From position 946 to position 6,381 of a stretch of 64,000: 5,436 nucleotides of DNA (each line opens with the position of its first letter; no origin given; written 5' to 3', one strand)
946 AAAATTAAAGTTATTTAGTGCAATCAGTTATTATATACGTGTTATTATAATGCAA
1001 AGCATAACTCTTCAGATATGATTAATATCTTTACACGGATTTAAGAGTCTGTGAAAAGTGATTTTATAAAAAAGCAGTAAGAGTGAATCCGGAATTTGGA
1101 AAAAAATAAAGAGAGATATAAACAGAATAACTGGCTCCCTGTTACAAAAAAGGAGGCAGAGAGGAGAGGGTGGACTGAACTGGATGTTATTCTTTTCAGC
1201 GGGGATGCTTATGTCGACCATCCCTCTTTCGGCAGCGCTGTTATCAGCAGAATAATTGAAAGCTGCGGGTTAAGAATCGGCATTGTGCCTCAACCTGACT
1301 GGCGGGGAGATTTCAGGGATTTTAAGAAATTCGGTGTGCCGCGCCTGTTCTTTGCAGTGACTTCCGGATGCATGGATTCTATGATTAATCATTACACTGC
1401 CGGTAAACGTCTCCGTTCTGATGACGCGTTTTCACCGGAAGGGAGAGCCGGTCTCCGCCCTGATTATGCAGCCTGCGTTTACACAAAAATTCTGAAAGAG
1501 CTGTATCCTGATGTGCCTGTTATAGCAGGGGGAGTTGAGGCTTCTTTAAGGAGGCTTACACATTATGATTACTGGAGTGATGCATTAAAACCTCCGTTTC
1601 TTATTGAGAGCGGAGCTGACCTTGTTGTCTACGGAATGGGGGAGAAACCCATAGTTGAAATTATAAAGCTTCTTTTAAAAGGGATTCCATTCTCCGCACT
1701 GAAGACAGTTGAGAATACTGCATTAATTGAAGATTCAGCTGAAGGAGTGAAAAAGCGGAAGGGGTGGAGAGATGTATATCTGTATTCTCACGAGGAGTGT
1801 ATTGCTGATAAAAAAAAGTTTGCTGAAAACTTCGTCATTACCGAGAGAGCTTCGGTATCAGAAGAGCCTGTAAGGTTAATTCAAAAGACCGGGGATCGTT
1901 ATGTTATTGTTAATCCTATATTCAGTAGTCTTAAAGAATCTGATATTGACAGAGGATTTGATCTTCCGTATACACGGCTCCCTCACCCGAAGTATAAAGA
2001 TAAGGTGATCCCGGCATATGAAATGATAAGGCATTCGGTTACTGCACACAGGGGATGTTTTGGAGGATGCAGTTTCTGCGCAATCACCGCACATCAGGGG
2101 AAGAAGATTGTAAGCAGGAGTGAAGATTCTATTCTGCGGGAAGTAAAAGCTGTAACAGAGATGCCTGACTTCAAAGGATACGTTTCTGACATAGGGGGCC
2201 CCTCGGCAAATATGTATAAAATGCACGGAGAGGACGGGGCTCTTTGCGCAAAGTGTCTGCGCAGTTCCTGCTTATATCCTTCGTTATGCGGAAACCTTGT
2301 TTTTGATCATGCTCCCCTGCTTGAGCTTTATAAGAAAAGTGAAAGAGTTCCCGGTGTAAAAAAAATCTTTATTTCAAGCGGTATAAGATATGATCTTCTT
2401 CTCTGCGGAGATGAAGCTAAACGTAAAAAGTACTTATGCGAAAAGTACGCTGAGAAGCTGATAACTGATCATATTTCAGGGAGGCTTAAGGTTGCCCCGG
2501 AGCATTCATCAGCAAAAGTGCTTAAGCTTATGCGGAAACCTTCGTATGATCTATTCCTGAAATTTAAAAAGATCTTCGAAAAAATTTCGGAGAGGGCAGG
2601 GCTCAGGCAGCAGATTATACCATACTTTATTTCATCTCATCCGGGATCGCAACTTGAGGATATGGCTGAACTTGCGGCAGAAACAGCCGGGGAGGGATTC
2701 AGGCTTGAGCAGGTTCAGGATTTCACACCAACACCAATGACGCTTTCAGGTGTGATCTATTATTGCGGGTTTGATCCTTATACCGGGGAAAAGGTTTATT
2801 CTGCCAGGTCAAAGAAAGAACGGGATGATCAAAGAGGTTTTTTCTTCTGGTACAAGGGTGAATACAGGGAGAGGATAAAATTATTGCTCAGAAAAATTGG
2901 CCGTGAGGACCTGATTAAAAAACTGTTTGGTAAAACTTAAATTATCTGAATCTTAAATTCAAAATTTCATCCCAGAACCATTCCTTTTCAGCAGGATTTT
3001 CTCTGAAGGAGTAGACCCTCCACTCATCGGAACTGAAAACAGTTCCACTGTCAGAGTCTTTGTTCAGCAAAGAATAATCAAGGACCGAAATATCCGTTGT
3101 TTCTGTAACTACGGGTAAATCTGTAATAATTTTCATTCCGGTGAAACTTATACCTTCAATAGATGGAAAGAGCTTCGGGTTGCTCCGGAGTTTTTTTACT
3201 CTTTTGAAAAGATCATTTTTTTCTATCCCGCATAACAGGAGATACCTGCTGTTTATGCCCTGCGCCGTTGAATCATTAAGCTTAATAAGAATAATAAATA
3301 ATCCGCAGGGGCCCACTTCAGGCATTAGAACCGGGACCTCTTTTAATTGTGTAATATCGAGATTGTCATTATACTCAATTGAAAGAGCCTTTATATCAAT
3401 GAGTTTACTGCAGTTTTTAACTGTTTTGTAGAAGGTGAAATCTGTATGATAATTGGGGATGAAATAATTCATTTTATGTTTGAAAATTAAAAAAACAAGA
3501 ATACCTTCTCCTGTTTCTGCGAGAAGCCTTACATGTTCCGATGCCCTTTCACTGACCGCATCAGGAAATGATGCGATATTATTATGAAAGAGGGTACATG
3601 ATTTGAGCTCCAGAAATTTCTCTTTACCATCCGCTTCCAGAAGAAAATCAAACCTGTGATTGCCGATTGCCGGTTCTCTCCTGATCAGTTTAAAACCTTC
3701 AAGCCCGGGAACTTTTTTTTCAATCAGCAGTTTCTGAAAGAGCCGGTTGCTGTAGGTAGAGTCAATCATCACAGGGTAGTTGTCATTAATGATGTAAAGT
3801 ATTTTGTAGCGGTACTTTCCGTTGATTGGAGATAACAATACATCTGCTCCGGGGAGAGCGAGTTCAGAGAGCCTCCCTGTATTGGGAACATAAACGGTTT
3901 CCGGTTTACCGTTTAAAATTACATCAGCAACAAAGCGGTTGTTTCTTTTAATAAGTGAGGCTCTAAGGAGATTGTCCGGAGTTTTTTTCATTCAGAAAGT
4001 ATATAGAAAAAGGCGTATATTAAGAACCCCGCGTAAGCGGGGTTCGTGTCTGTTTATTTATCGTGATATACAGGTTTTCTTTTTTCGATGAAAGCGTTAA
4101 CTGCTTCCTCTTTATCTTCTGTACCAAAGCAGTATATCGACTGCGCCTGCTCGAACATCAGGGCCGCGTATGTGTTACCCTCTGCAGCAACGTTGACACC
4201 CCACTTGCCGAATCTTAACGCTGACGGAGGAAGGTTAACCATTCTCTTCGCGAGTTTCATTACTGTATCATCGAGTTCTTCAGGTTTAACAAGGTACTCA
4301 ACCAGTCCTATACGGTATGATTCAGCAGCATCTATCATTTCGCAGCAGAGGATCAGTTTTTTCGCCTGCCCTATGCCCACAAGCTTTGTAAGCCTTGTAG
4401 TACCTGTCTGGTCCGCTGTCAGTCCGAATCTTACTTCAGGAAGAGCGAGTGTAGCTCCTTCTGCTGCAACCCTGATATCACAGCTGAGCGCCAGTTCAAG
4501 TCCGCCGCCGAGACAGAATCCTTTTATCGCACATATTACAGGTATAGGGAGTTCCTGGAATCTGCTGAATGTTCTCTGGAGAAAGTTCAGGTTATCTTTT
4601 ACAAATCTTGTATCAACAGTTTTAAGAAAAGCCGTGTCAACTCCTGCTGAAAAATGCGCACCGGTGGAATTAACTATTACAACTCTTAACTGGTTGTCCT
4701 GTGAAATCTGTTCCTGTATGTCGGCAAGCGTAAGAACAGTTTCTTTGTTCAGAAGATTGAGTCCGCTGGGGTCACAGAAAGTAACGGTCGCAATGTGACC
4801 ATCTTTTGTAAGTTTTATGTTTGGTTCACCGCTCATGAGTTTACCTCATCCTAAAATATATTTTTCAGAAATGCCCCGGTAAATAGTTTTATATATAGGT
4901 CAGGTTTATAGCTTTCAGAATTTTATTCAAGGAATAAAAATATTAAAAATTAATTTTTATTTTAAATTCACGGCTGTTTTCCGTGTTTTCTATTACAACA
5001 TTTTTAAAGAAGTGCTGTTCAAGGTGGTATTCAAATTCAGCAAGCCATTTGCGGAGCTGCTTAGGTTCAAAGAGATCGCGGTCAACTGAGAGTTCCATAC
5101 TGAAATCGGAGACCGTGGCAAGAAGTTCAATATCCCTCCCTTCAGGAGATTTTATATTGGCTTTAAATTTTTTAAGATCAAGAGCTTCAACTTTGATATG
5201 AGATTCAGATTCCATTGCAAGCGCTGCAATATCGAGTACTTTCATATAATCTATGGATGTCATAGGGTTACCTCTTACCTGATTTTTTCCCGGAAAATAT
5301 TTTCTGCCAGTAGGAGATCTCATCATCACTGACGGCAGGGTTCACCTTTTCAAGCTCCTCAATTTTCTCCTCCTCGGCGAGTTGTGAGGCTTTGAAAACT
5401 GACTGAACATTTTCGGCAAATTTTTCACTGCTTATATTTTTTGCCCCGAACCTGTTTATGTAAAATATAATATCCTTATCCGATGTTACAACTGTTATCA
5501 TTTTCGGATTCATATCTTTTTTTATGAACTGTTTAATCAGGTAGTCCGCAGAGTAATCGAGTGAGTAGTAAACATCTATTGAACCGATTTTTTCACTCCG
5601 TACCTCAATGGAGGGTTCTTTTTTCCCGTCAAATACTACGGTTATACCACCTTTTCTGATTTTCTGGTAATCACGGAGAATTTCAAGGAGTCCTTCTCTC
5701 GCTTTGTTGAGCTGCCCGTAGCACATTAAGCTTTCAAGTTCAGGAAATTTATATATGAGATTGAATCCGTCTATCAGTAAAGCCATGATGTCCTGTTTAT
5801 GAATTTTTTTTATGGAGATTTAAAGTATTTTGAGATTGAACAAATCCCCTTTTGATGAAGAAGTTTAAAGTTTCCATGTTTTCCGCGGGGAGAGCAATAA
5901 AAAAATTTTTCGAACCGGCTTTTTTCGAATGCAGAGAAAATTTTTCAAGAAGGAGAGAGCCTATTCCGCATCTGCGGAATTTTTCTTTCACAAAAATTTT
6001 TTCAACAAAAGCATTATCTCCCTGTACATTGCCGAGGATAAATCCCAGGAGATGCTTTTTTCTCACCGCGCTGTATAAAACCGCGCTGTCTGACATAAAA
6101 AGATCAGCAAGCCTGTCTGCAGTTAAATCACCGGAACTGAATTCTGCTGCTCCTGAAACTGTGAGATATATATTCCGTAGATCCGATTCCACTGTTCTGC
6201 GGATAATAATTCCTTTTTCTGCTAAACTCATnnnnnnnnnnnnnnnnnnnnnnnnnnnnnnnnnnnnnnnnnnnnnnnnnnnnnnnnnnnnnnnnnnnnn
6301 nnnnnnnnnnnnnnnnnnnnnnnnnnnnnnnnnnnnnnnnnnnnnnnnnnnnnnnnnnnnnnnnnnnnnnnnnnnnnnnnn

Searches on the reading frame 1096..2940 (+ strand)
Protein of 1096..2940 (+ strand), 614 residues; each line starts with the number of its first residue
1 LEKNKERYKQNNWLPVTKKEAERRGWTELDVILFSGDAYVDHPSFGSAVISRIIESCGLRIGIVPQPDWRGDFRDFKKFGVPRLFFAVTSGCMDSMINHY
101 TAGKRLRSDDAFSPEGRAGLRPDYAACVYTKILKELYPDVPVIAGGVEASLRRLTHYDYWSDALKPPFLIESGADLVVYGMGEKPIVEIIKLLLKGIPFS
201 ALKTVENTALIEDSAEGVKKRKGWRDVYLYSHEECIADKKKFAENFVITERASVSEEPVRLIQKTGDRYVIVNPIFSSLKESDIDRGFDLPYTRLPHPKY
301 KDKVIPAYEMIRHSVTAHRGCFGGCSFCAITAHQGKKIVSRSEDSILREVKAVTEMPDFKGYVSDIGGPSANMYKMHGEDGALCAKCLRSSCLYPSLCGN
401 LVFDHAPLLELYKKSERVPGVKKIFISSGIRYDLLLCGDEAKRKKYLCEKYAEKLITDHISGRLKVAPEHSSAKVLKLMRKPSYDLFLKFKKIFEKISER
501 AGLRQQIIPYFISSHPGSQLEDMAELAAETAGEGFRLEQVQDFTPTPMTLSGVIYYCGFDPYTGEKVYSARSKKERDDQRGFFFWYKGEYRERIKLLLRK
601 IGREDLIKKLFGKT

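Call 52: search_protein_families(library=pfam, proteins=[window:1096-2940:+], max_evalue=0.00001)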
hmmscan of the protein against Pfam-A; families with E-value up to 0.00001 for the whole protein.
window:1096-2940:+ (614 aa): 3 families
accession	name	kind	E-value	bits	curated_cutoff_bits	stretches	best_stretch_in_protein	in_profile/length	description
PF08497.15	Radical_SAM_N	-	7.9e-119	396.8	25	1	13-314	1-301/301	Radical SAM N-terminal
PF11842.13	DUF3362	-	2e-10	41.5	27.6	1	538-607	1-75/151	Domain of unknown function (DUF3362)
PF04055.27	Radical_SAM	-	8.7e-08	32.9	29.5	1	318-490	4-132/166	Radical SAM superfamily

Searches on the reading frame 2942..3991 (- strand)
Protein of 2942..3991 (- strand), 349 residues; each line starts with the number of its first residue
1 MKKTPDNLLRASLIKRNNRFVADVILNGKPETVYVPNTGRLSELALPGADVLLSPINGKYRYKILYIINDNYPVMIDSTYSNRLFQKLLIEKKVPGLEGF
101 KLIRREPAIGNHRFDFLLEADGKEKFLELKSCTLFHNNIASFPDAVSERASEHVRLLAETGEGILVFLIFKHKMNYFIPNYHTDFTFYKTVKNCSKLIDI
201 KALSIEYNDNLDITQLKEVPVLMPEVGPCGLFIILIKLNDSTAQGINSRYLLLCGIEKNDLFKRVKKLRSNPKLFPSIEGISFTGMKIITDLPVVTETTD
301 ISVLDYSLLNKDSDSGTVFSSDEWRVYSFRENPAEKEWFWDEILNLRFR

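Call 52: search_protein_families(library=pfam, proteins=[window:2942-3991:-], max_evalue=0.00001)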
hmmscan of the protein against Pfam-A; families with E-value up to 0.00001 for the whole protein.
window:2942-3991:- (349 aa): 2 families
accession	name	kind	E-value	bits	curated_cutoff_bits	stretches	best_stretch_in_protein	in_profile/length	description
PF03749.19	SfsA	-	3.7e-28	98.5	22.8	1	80-206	2-133/138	Sugar fermentation stimulation protein RE domain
PF17746.7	SfsA_N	-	6e-17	61.9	25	1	14-76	1-63/63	SfsA N-terminal OB domain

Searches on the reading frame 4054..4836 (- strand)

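Call 52: search_protein_families(library=pfam, proteins=[window:4054-4836:-], max_evalue=0.00001)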
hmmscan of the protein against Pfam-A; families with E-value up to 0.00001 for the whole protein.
window:4054-4836:- (260 aa): 2 families
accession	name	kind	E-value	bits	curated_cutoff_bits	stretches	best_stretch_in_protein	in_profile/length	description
PF00378.25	ECH_1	-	8.8e-49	166.5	27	1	13-259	4-250/251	Enoyl-CoA hydratase/isomerase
PF16113.10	ECH_2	-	6.2e-25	88.8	27.2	1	16-199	2-188/335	Enoyl-CoA hydratase/isomerase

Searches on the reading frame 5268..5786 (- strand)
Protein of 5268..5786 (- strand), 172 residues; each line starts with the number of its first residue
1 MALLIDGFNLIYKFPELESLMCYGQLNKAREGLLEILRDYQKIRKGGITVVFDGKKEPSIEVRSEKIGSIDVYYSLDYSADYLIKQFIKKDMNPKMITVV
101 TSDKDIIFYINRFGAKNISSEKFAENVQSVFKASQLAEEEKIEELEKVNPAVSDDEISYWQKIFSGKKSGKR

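Call 52: search_protein_families(library=pfam, proteins=[window:5268-5786:-], max_evalue=0.00001)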
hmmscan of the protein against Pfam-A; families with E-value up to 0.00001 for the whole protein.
window:5268-5786:- (172 aa): 1 family
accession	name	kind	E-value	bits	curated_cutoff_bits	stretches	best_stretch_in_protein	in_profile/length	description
PF05991.17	NYN_YacP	-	8.1e-35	120.7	24.6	1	3-164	1-165/166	YacP-like NYN domain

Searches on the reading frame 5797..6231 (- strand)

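Call 52: search_protein_families(library=pfam, proteins=[window:5797-6231:-], max_evalue=0.00001)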
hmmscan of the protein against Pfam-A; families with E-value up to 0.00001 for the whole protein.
window:5797-6231:- (144 aa): 3 families
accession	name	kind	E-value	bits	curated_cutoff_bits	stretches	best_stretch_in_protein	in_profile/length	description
PF13673.13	Acetyltransf_10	-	1.3e-09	38.6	23.6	1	26-135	8-112/128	Acetyltransferase (GNAT) domain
PF00583.31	Acetyltransf_1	-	1.5e-09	38.6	20.7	1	38-130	21-116/116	Acetyltransferase (GNAT) family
PF13508.13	Acetyltransf_7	-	3.9e-09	37.2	27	1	52-131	5-83/84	Acetyltransferase (GNAT) domain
